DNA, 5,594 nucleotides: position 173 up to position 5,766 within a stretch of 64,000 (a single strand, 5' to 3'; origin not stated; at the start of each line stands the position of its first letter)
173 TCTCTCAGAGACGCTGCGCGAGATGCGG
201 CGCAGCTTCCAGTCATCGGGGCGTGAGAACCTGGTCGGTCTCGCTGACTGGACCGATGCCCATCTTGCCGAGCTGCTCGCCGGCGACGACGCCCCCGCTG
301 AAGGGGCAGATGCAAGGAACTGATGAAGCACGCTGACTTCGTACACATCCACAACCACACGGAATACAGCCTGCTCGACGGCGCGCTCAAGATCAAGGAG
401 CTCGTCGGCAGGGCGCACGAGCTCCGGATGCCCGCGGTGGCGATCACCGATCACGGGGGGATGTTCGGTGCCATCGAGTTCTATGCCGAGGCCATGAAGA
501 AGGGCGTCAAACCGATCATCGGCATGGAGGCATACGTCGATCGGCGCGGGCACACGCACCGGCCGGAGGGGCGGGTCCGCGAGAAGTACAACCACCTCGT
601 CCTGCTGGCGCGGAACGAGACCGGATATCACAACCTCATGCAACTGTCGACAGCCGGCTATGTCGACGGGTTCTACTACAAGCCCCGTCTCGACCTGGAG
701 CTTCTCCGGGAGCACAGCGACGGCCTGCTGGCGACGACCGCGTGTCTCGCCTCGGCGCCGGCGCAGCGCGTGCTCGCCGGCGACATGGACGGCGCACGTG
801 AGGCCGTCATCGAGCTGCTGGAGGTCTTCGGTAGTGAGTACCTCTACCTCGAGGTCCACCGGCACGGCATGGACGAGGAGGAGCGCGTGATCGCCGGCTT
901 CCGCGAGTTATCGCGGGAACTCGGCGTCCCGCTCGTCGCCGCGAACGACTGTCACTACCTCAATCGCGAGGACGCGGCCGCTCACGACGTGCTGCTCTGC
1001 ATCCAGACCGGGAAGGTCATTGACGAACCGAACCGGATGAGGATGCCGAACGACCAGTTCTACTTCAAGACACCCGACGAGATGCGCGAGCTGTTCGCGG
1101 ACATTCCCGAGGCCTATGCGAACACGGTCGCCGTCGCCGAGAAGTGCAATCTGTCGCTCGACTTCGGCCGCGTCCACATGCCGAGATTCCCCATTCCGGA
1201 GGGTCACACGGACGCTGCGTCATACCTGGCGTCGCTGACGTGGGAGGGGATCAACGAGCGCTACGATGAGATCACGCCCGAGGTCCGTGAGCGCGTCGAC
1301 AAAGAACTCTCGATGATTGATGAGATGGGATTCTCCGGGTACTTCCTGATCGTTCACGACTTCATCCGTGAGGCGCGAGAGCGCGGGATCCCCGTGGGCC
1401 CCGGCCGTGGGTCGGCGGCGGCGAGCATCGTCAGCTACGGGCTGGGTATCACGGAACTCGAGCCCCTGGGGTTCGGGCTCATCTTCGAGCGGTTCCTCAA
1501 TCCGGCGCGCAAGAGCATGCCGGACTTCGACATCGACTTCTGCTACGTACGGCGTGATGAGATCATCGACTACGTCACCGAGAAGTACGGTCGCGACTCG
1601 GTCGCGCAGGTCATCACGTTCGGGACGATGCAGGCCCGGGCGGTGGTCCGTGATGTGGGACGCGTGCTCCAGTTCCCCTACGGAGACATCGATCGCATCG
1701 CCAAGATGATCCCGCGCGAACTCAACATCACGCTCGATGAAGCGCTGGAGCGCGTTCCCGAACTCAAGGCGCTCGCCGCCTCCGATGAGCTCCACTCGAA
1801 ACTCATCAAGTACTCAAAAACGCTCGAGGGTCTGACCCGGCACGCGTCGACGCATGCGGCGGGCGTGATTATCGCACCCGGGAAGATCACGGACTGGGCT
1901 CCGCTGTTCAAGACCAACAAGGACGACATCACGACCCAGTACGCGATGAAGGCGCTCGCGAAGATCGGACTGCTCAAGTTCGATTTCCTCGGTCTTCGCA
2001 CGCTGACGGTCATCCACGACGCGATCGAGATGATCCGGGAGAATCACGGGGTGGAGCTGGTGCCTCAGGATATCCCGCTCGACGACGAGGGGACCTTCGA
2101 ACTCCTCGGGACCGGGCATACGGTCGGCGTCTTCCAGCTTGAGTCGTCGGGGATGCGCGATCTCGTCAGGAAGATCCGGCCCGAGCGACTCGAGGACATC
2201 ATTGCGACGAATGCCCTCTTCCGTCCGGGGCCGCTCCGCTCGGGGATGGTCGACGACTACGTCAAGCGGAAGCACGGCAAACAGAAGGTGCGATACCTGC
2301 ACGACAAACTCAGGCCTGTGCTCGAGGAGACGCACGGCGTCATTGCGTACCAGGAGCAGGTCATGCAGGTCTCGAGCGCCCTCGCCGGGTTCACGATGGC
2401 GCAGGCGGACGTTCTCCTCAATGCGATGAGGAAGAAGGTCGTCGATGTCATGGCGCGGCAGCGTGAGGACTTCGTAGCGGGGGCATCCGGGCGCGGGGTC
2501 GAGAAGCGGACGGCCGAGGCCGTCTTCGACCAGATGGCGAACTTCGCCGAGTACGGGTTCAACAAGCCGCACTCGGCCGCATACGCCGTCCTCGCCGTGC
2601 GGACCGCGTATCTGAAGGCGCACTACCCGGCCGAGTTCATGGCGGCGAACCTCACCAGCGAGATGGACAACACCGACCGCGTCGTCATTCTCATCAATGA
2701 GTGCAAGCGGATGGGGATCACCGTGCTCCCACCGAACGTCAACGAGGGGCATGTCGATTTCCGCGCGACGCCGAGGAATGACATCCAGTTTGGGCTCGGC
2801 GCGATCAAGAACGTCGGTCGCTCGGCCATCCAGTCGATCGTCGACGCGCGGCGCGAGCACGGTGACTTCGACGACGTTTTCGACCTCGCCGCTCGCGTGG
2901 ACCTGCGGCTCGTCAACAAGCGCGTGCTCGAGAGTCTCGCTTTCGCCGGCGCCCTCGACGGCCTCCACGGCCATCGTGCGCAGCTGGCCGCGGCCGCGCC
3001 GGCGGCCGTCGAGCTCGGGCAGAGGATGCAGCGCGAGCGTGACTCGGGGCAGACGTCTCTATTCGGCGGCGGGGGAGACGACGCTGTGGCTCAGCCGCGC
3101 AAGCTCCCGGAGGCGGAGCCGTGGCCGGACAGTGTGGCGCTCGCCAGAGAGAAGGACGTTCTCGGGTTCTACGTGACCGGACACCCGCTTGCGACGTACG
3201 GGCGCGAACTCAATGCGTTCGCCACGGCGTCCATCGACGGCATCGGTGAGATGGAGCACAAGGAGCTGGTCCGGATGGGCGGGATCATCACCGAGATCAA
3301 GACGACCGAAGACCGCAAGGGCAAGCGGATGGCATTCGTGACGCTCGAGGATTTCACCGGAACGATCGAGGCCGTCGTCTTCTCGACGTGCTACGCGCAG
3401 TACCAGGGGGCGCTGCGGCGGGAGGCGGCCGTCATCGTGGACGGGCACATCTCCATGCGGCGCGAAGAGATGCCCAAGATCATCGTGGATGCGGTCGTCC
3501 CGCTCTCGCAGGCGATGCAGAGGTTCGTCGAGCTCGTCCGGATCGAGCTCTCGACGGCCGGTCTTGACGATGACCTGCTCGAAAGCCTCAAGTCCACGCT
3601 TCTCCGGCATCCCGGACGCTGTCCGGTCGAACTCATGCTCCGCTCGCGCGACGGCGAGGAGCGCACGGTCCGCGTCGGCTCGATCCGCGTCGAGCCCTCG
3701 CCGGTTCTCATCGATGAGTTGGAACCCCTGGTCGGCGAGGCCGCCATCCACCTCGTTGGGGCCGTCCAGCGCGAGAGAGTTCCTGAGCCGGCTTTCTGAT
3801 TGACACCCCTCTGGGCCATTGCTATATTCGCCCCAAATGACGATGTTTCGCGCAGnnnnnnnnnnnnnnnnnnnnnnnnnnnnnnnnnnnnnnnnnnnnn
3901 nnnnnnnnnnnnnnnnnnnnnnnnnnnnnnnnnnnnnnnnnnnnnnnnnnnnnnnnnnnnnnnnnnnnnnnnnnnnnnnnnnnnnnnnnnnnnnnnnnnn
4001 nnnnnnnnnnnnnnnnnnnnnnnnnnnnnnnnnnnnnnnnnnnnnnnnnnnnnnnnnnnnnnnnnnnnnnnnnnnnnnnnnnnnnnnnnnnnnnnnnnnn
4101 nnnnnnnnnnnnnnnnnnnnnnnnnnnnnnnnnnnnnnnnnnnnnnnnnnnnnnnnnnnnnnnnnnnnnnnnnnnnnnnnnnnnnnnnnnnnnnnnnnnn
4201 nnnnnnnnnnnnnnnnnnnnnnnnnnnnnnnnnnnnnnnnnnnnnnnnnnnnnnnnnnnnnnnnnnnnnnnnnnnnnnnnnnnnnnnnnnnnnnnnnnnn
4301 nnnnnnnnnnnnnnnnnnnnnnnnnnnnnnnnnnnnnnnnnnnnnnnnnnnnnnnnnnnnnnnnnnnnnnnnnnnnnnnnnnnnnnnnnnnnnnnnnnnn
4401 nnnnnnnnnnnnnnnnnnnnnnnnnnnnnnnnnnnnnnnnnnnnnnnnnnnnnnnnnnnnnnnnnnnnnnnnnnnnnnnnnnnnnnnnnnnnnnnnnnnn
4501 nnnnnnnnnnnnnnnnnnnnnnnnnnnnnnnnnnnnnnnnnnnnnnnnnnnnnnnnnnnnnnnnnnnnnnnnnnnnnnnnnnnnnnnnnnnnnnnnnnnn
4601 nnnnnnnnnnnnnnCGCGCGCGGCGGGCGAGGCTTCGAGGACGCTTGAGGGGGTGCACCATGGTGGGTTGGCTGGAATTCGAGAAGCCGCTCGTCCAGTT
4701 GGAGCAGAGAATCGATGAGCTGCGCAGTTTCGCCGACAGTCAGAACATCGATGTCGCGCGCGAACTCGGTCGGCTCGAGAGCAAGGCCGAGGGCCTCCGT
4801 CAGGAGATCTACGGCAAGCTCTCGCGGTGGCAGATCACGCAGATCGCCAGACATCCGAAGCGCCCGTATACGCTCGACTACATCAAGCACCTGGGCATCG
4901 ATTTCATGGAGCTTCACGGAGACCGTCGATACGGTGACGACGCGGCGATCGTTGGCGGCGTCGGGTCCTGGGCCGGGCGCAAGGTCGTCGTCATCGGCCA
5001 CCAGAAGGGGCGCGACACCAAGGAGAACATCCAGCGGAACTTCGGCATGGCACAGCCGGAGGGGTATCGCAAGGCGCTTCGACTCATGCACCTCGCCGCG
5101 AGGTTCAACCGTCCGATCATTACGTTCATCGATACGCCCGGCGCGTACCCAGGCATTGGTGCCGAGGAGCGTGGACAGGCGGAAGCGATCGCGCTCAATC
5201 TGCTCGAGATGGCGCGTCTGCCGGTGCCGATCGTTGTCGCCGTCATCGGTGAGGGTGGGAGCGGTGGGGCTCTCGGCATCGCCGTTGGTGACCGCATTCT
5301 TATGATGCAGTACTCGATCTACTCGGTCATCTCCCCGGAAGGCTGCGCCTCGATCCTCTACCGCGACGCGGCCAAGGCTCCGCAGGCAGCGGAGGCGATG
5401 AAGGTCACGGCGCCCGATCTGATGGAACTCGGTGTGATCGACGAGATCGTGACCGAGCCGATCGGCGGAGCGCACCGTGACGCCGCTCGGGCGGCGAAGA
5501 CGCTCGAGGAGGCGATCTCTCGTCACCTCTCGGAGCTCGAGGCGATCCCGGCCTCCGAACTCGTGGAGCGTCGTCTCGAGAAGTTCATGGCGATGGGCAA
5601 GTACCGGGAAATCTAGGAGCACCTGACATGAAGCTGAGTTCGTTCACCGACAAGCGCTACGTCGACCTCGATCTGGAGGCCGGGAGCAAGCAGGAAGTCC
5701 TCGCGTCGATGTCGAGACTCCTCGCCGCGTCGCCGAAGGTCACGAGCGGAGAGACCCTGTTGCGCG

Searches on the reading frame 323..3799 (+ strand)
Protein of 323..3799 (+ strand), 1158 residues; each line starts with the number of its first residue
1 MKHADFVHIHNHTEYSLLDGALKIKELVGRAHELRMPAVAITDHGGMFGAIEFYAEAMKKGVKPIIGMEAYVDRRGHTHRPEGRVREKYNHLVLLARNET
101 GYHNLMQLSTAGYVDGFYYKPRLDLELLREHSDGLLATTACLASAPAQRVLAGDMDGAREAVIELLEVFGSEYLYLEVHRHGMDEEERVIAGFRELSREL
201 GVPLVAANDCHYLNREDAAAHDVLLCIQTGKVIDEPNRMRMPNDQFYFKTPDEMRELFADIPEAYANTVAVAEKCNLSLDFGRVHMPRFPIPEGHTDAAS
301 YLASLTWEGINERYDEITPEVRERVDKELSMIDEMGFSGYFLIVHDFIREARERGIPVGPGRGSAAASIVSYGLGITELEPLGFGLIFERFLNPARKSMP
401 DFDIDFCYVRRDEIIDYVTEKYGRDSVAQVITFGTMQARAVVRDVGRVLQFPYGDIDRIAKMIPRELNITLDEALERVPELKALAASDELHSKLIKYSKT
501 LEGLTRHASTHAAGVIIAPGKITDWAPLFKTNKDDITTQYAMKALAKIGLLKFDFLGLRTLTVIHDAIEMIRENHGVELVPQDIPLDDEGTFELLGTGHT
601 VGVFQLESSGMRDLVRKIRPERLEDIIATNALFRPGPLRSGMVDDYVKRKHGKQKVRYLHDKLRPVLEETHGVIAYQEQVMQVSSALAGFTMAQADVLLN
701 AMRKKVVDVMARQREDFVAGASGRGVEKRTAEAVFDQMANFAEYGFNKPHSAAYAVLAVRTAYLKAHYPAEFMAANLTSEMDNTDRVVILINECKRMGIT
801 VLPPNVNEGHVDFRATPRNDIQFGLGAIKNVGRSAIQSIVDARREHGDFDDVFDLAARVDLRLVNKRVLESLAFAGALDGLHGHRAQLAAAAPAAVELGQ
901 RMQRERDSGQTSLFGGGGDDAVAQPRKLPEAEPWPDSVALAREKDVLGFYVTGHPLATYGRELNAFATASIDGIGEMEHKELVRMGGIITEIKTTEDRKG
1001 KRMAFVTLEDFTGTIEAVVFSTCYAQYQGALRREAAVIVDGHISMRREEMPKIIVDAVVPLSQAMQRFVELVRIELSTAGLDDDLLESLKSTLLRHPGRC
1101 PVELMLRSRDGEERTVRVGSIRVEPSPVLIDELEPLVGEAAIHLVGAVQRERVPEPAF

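Call 64: search_protein_families(library=pfam, proteins=[window:323-3799:+], max_evalue=0.00001)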
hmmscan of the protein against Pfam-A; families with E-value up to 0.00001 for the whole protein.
window:323-3799:+ (1158 aa): 5 families
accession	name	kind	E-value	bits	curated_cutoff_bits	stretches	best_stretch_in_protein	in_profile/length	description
PF07733.18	DNA_pol3_alpha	-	4.1e-101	338.4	23.9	1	301-557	2-260/260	Bacterial DNA polymerase III alpha NTPase domain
PF17657.6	DNA_pol3_finger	-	6.4e-62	208.2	22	1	560-723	1-164/166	Bacterial DNA polymerase III alpha subunit finger domain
PF02811.25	PHP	-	1.7e-54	185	26.4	1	8-181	1-164/164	PHP domain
PF14579.12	HHH_6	-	8.2e-28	96.9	25.6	1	798-888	1-90/90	Helix-hairpin-helix motif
PF01336.31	tRNA_anti-codon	-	4.9e-13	49.3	27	1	983-1060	1-74/75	OB-fold nucleic acid binding domain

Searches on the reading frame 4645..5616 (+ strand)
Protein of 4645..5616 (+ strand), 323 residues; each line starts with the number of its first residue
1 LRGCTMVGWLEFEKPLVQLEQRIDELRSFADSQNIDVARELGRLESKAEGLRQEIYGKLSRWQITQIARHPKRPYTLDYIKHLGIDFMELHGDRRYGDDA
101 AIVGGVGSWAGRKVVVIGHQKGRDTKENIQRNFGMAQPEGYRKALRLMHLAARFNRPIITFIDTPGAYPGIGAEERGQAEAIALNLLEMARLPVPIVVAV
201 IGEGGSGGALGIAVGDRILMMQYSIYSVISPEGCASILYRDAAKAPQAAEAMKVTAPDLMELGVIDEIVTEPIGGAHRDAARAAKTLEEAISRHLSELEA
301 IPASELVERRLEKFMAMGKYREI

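Call 64: search_protein_families(library=pfam, proteins=[window:4645-5616:+], max_evalue=0.00001)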
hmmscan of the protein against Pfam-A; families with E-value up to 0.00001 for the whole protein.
window:4645-5616:+ (323 aa): 2 families
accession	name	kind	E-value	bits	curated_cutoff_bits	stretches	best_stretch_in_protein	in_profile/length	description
PF03255.19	ACCA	-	1.3e-148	494.7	23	1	10-318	2-310/310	Acetyl co-enzyme A carboxylase carboxyltransferase-like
PF01039.27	Carboxyl_trans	-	3.3e-15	56.1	22.3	1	101-250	283-428/493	Carboxyl transferase domain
